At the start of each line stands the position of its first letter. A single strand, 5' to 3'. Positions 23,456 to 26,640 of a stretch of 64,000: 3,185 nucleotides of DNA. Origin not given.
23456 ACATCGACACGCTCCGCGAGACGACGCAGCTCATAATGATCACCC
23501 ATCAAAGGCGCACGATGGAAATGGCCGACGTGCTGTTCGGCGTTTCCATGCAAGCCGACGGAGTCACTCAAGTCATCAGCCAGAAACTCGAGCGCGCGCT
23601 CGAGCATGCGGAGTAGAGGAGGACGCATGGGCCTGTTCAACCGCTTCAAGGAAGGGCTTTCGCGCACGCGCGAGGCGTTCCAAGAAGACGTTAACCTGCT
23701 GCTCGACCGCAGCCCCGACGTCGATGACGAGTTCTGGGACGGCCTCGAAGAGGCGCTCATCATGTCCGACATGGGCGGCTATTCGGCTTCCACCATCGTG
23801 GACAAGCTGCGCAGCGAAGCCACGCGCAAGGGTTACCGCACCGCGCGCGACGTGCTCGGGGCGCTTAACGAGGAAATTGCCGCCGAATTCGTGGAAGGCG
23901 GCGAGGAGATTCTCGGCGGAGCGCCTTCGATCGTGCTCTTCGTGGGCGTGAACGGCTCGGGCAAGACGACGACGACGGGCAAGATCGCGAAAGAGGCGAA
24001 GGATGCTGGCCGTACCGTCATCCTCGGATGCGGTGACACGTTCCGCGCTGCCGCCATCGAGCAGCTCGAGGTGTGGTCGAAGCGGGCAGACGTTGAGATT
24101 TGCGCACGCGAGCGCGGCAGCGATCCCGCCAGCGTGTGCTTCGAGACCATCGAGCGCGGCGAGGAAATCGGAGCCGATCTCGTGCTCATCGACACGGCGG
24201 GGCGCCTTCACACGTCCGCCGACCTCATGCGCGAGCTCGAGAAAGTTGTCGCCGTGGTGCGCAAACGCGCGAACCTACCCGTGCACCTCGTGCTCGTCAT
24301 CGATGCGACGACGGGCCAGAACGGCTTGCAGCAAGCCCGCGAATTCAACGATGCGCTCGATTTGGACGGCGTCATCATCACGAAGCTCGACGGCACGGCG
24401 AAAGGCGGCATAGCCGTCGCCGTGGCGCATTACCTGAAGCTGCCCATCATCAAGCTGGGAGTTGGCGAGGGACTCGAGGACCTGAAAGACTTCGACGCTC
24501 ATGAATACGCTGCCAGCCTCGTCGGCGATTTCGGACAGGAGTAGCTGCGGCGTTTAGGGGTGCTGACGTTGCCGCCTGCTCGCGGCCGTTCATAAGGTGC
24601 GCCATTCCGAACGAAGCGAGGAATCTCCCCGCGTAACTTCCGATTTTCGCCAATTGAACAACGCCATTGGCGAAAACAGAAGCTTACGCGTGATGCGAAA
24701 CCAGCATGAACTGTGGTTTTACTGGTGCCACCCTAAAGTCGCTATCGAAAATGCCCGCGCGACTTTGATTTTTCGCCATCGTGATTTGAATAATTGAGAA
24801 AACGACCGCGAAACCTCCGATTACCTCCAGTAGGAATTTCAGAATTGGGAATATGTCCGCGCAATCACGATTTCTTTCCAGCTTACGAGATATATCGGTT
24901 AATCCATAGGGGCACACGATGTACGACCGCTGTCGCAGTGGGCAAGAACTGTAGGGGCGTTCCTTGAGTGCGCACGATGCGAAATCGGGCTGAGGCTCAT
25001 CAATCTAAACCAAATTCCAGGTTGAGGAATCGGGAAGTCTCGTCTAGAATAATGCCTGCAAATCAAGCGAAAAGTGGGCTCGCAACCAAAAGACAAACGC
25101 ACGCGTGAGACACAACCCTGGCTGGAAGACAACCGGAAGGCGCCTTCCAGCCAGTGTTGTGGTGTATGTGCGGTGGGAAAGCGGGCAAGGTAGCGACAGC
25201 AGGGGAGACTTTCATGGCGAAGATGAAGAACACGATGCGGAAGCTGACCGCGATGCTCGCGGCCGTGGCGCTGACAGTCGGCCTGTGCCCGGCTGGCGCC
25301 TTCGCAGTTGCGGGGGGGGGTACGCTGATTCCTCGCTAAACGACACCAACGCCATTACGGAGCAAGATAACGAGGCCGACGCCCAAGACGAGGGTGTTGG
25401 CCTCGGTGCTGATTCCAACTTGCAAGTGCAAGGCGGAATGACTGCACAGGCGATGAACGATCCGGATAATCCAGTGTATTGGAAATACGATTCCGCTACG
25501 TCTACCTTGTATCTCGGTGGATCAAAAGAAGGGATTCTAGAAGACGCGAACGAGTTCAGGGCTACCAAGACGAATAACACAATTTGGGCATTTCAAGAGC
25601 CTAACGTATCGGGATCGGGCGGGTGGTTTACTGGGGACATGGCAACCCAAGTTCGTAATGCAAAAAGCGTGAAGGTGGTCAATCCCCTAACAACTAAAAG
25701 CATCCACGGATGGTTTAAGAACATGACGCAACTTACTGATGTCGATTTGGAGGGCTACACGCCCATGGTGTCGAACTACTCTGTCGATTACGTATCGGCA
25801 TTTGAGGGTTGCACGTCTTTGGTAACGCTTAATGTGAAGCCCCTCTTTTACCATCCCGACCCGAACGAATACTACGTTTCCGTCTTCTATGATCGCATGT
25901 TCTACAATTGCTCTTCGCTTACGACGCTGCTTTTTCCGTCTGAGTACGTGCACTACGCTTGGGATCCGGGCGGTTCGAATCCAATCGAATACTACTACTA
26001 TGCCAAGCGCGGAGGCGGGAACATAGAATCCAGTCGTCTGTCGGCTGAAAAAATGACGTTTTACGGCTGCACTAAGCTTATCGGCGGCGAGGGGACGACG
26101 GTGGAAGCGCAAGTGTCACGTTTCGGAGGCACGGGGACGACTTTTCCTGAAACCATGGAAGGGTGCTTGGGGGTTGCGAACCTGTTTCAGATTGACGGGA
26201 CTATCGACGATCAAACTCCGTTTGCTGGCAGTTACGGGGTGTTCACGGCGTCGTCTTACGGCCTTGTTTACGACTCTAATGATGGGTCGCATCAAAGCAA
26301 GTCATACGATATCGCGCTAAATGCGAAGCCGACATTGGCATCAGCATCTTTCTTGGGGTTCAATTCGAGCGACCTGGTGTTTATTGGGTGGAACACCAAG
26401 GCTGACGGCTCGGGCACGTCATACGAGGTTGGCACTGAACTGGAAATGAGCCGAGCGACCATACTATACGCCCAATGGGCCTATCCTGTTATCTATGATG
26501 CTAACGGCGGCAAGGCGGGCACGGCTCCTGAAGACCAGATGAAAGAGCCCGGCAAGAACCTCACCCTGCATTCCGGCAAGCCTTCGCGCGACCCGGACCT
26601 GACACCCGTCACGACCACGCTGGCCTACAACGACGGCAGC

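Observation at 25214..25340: G9 homopolymer splits the signal peptide from a 1.8k-aa adhesin: phase-variation switch or homopolymer error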

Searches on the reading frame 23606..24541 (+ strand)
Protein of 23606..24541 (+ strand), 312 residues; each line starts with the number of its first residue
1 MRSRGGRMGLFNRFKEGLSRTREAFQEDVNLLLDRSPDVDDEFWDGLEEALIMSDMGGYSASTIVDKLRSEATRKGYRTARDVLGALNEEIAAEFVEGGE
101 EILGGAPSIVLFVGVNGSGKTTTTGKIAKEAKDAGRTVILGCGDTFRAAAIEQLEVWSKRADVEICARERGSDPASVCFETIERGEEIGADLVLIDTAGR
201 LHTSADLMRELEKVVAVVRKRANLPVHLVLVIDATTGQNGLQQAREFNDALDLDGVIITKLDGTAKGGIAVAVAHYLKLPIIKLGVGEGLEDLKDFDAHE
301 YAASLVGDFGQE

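Call 9: search_protein_families(library=pfam, proteins=[window:23606-24541:+])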
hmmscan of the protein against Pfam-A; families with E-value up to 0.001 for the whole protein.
window:23606-24541:+ (312 aa): 5 families
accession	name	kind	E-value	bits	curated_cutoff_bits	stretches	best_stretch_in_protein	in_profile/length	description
PF00448.28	SRP54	-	1e-68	231.3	22.7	1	107-306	1-195/196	SRP54-type protein, GTPase domain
PF02881.24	SRP54_N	-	1.3e-08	35.3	22.4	1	32-91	8-75/75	SRP54-type protein, helical bundle domain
PF13191.12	AAA_16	-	2.9e-06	28.3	32.6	1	103-245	20-145/167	AAA ATPase domain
PF13207.12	AAA_17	-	4.4e-06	27.5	27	1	113-215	1-96/136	AAA domain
PF13604.12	AAA_30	-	0.00071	19.8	27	0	101-151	12-61/191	AAA domain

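Call 12: find_related_loci(query=window:23606-24541:+, collection=genome_contigs, flank=10000)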
Query window:23606-24541:+ (312 aa) in genome_contigs; peptide patterns used: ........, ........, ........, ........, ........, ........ (x = any residue, [..] = any of these).
224 stretches matched a pattern; 48 encode a relative of the query (tblastn E <= 1e-3); 48 distinct loci.
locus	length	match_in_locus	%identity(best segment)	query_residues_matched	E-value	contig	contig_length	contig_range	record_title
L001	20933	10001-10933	98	2-312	0e+0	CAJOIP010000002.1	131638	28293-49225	uncultured Eggerthellaceae bacterium isolate Red_deer_4_mag_31 genome assembly, contig: scaffold_294, whole genome shotg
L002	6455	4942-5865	93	5-312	0e+0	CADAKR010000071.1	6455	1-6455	MAG: uncultured Coriobacteriaceae bacterium isolate RUG13381 genome assembly, contig: RUG13381_asm_71, whole genome shot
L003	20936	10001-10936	90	1-312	0e+0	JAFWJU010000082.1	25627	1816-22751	MAG: Eggerthellaceae bacterium isolate RGIG5804 Sheep_Ileum.Co__c452405, whole genome shotgun sequence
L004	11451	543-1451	92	8-311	0e+0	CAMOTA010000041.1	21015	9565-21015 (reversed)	MAG: uncultured Eggerthellaceae bacterium isolate SRR873604_bin.47_metaWRAP_v1.3_MAG genome assembly, contig: NODE_4369_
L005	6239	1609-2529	89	5-311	0e+0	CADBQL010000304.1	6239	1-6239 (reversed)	MAG: uncultured Coriobacteriaceae bacterium isolate RUG14206 genome assembly, contig: RUG14206_asm_304, whole genome sho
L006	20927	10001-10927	89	4-312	0e+0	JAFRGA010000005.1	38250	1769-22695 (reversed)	MAG: Eggerthellaceae bacterium isolate RGIG2436 Goat_Ileum.Co__c19115, whole genome shotgun sequence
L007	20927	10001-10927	89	3-311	0e+0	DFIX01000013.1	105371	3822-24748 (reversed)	MAG TPA_asm: Eggerthellaceae bacterium UBA3686 UBA3686_contig_186, whole genome shotgun sequence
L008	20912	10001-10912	90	8-311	0e+0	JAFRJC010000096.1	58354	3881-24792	MAG: Eggerthellaceae bacterium isolate RGIG2516 Goat_Jejunum-4__c127957, whole genome shotgun sequence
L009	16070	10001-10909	89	8-311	0e+0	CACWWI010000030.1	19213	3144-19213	MAG: uncultured Coriobacteriaceae bacterium isolate RUG10972 genome assembly, contig: RUG10972_asm_30, whole genome shot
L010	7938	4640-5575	86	3-312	4e-177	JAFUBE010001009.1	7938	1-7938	MAG: Eggerthellaceae bacterium isolate RGIG4335 Roe_deer_Jejunum-1__c229294, whole genome shotgun sequence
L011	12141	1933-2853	84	5-312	2e-171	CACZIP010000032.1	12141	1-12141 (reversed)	MAG: uncultured Coriobacteriaceae bacterium isolate RUG12647 genome assembly, contig: RUG12647_asm_32, whole genome shot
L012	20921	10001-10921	84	5-312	2e-171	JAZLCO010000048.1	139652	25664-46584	MAG: Eggerthellaceae bacterium isolate T1900045049_TC20190042.MAGScoT_cleanbin_000004 SGB_4515_k141_172045, whole genome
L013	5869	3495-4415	84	5-312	4e-173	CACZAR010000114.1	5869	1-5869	MAG: uncultured Coriobacteriaceae bacterium isolate RUG12446 genome assembly, contig: RUG12446_asm_114, whole genome sho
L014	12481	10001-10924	83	3-311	2e-168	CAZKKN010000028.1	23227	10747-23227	MAG TPA_asm: uncultured Eggerthellaceae bacterium isolate SRP287540_co1_110 genome assembly, contig: NODE_2200_length_23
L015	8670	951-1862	83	8-312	8e-167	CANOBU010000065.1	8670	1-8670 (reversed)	MAG TPA_asm: uncultured Eggerthellaceae bacterium isolate SRR13921777_bin.4_metawrap_v1.3_MAG genome assembly, contig: N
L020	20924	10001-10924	71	4-311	3e-144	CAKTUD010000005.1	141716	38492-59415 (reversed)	MAG: uncultured Eggerthellaceae bacterium isolate REFINED_METABAT215_TOP10_CONTIGS_1500_ASSEMBLY_K77_MERGED__Hadza_MoBio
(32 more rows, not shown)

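Call 15: find_encoding_contigs(protein=window:23606-24541:+, flank=10000, max_places=10)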
Protein window:23606-24541:+ (312 aa): no gene with exactly this product is on record in the collection.

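Call 70: search_protein_families(library=pfam, proteins=[L020:1625-3796:+], max_evalue=0.01)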
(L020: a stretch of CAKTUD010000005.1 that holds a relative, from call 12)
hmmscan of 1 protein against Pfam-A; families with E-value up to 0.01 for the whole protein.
L020:1625-3796:+ (724 aa): 1 family
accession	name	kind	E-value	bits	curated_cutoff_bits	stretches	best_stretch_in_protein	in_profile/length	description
PF09479.16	Flg_new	-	5.9e-15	55.6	27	1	591-654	1-64/65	Listeria-Bacteroides repeat domain (List_Bact_rpt)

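Call 71: search_protein_families(library=ncbifam, proteins=[L020:1625-3796:+], max_evalue=0.1)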
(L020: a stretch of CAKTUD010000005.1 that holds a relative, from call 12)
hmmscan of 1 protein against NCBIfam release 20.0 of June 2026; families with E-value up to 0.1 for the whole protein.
L020:1625-3796:+ (724 aa): 3 families
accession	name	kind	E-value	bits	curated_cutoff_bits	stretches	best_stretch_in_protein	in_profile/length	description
TIGR02543.1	List_Bact_rpt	repeat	2.2e-05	24.7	20.95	1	620-659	1-43/44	TIGR02543 family repeat protein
TIGR01167.1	LPXTG_anchor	domain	0.049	14.3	15.9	0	692-722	4-32/34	LPXTG cell wall anchor domain-containing protein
TIGR04247.1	NosD_copper_fam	subfamily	0.052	12.1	300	0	86-146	1-64/377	nitrous oxide reductase family maturation protein NosD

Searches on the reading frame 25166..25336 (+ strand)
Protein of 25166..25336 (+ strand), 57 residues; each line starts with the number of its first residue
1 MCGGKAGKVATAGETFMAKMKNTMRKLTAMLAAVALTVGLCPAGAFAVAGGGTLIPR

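Call 45: find_encoding_contigs(protein=window:25166-25336:+, flank=2000, max_places=10)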
Protein window:25166-25336:+ (57 aa): 2 contigs read that carry it; 1 place shown.
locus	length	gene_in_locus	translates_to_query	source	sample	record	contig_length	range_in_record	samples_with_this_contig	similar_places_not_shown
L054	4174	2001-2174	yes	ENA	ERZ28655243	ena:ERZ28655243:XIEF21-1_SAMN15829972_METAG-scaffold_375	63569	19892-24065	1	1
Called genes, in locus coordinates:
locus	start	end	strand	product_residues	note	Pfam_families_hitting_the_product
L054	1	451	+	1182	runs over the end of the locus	PF02463:SMC_N, PF13175:AAA_15, PF13304:AAA_21 (weak), PF13476:AAA_23, PF06470:SMC_hinge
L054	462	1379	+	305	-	PF13191:AAA_16 (faint), PF02881:SRP54_N, PF13207:AAA_17 (faint), PF00448:SRP54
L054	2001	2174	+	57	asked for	-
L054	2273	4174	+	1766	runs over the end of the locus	PF18998:Flg_new_2 (faint), PF09479:Flg_new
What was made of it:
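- The G9-specific 57-aa product is on both ENA contigs (call 45).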

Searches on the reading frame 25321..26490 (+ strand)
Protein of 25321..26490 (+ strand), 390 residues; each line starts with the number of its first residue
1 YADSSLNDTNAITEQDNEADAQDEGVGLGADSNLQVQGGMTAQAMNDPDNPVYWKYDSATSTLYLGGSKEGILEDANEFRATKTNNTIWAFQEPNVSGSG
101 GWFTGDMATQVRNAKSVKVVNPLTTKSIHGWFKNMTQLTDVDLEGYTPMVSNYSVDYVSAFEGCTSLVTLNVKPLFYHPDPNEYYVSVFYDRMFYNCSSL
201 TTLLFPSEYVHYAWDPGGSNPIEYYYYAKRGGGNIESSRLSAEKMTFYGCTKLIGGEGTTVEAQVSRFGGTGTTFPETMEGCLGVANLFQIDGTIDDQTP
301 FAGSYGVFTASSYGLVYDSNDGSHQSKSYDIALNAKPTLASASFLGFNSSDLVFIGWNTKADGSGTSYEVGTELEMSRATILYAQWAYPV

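Call 11: find_related_loci(query=window:25321-26358:+, collection=genome_contigs, flank=10000)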
Query seq(346 aa) (346 aa) in genome_contigs; peptide patterns used: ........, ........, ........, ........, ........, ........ (x = any residue, [..] = any of these).
33 stretches matched a pattern, but none encodes a relative of the query by tblastn (E <= 1e-3).
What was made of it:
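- Tried and rejected: Orthologue search in species genomes. find_related_loci with the N-terminal domain on genome_contigs found nothing (call 11).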

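Call 14: find_related_loci(query=window:25321-26358:+, collection=metagenome_contigs, flank=10000)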
Query seq(346 aa) (346 aa) in metagenome_contigs; peptide patterns used: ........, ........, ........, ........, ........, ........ (x = any residue, [..] = any of these).
56 stretches matched a pattern; 2 encode a relative of the query (tblastn E <= 1e-3); 2 distinct loci.
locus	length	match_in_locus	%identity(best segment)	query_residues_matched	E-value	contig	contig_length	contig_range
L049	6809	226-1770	31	76-264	8e-9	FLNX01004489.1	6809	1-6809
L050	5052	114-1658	31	76-264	8e-9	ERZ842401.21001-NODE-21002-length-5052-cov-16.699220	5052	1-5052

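Call 48: find_homologous_proteins(query=window:25321-26343:+, max_evalue=0.01)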
Query seq(341 aa): 1496 candidates shared short words with the query, none scored E <= 0.01.
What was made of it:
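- On Homopolymer (slipped-strand mispairing) translational phase-variable locus: No other strain was found in any collection (calls 11, 14, 48).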

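Call 65: predict_structure(protein=window:25321-26490:+)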
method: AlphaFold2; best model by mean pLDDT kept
length: 390 residues; sequences in the alignment: 1
mean_pLDDT: 31.2   pTM: 0.20
mean pLDDT of the five models: 31.2, 31.0, 29.5, 25.2, 24.7
residues with pLDDT >= 90: 0; 70-90: 0; 50-70: 0; < 50: 390
segments of 3 or more residues with pLDDT < 50: 1-390
pLDDT, mean of each block of 10 residues (from residue 1): 32 36 39 35 39 45 42 38 38 34 33 36 32 32 31 27 26 28 30 27 26 29 28 25 26 29 27 29 28 27 26 29 31 28 30 30 35 28 23
secondary structure, 60 per line:
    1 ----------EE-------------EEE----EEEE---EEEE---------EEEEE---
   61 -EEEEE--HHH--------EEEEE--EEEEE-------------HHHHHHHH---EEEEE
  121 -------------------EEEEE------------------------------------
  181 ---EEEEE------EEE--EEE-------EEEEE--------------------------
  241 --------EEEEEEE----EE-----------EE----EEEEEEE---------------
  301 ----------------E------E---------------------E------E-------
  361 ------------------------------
elements in order: E26-28 E33-36 E40-43 E53-57 E62-66 E80-84 E87-91 H105-112 E116-120 E140-144 E184-188 E195-197 E200-202 E210-214 E249-255 E279-285
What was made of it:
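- Tried and rejected: AlphaFold2 on the N-terminal 390 residues without an alignment failed (mean pLDDT 31, call 65), so no fold search was run.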

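Call 66: search_protein_representatives(protein=window:25321-26343:+)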
Query: 341 residues. Proteins with E-value up to 0.001 (for the whole library): 105; up to 1e-10: 4; up to 1e-30: 1. The best 105 are listed.
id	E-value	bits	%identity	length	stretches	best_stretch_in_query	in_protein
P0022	7.7e-134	462.6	100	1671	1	135-341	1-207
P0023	1.7e-13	67.0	31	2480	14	90-263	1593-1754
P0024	2.6e-13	66.3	31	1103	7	112-262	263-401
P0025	1.2e-12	64.1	33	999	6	99-205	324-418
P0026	5.8e-10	55.3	43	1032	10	126-208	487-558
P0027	6.5e-10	55.2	30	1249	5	112-265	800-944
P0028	2.2e-09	53.4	35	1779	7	79-174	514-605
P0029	6.0e-09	52.0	32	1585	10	122-263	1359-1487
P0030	9.2e-09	51.4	31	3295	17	127-203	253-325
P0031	1.1e-08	51.1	35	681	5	90-261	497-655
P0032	1.3e-08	50.9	31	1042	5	120-211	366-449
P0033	1.4e-08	50.8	40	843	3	129-203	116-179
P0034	2.6e-08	49.9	33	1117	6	127-220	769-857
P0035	4.7e-08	49.1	39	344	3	124-204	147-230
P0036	5.7e-08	48.8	34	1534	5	120-206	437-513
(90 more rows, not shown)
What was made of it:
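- Closest known: Internalin-like / InlB B-repeat. Different: The N-terminal domain is an orphan at sequence level, with at most 43% identity over about 100-170 residues to any of 1.84 billion representatives (call 66).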

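Call 69: search_protein_families(library=pfam, proteins=[P0023, P0024, P0025, P0026, P0027], max_evalue=0.00001)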
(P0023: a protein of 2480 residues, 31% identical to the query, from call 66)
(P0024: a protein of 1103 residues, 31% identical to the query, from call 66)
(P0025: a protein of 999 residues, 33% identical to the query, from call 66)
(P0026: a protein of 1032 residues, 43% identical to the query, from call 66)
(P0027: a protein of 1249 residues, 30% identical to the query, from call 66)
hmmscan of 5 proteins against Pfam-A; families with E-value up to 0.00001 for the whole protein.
P0023 (2480 aa): 8 families
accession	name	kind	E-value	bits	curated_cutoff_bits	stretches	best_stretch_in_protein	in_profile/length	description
PF03382.20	DUF285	-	2.3e-248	808.8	25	15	1841-1957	2-114/120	Mycoplasma protein of unknown function, DUF285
PF13855.12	LRR_8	-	1.6e-24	85.9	27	0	1638-1698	2-58/61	Leucine rich repeat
PF23952.1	LRR_EndoS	-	2.1e-24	86.4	27.9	0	99-165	35-97/116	Endo-beta-N-acetylglucosaminidase EndoS LRR domain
PF24758.1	LRR_At5g56370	-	7.9e-12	45.7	27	0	1076-1173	11-106/227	FBD-associated F-box protein At5g56370, LRR repeats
PF25013.1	LRR_Zer-1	-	1.5e-11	45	27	0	994-1068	4-72/137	Zer-1-like, Leucine-rich repeats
PF12799.13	LRR_4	-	5.6e-11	42.8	27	0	1690-1727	2-36/44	Leucine Rich repeats (2 copies)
PF00404.24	Dockerin_1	-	5.6e-08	33.3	22.9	1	2426-2473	2-53/57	Dockerin type I domain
PF15594.11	Imm50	-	3.5e-06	27.5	27.1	0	779-857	4-80/118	Immunity protein 50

P0024 (1103 aa): 7 families
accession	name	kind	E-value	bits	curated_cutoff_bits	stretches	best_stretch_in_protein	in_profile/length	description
PF03382.20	DUF285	-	4.2e-98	323.8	25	7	685-794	7-112/120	Mycoplasma protein of unknown function, DUF285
PF13306.12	LRR_5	-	9e-26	90.7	27.7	0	894-1007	29-126/127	BspA type Leucine rich repeat region (6 copies)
PF13855.12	LRR_8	-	2.7e-19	69.1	27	0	919-961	19-58/61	Leucine rich repeat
PF12799.13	LRR_4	-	8.2e-16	58.1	27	0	312-348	2-34/44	Leucine Rich repeats (2 copies)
PF00404.24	Dockerin_1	-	4.1e-14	52.9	22.9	1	1045-1100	1-57/57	Dockerin type I domain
PF23952.1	LRR_EndoS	-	1.8e-10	41.5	27.9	0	285-352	34-97/116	Endo-beta-N-acetylglucosaminidase EndoS LRR domain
PF24758.1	LRR_At5g56370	-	3.6e-09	37.1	27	0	803-881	21-95/227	FBD-associated F-box protein At5g56370, LRR repeats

P0025 (999 aa): 4 families
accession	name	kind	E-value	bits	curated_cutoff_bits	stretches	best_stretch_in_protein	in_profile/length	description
PF03382.20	DUF285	-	9.8e-81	267.8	25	5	551-653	16-112/120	Mycoplasma protein of unknown function, DUF285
PF13855.12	LRR_8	-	4.7e-17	61.9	27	0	121-181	2-58/61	Leucine rich repeat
PF12799.13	LRR_4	-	1e-11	45.1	27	0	121-157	2-34/44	Leucine Rich repeats (2 copies)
PF23952.1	LRR_EndoS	-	4.5e-10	40.2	27.9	0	85-180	25-114/116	Endo-beta-N-acetylglucosaminidase EndoS LRR domain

P0026 (1032 aa): 5 families
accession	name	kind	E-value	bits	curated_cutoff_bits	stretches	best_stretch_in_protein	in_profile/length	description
PF13306.12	LRR_5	-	1e-166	546.2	27.7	6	585-718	1-127/127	BspA type Leucine rich repeat region (6 copies)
PF13855.12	LRR_8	-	5.5e-51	170.6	27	0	654-699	12-56/61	Leucine rich repeat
PF09479.16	Flg_new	-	8.6e-18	64.7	27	2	186-256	2-65/65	Listeria-Bacteroides repeat domain (List_Bact_rpt)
PF12799.13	LRR_4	-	1.1e-17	64.1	27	0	904-946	2-41/44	Leucine Rich repeats (2 copies)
PF09558.15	DUF2375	-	4.7e-08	33.3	27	0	519-544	42-67/69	Protein of unknown function (DUF2375)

P0027 (1249 aa): 6 families
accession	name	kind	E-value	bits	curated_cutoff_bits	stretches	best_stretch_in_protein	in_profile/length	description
PF03382.20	DUF285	-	9.3e-102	335.6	25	6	128-245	1-112/120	Mycoplasma protein of unknown function, DUF285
PF13855.12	LRR_8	-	9.1e-18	64.2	27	0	139-199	2-58/61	Leucine rich repeat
PF12799.13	LRR_4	-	2.7e-17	62.8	27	0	166-203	3-40/44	Leucine Rich repeats (2 copies)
PF23952.1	LRR_EndoS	-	1.5e-11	45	27.9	0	113-198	35-114/116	Endo-beta-N-acetylglucosaminidase EndoS LRR domain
PF24758.1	LRR_At5g56370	-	1.2e-10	41.9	27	0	584-653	28-94/227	FBD-associated F-box protein At5g56370, LRR repeats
PF00404.24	Dockerin_1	-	5.5e-08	33.3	22.9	1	1191-1245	1-56/57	Dockerin type I domain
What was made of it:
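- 25321..26380 (+): N-terminal region of the mature protein: an acidic linker, then a divergent DUF285/BspA-type leucine-rich-repeat domain. Exhaustive HMMER finds relatives at 43% identity or less (call 66); of the five top-ranked relatives scanned, four are DUF285 proteins and one is LRR_5 (call 69).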
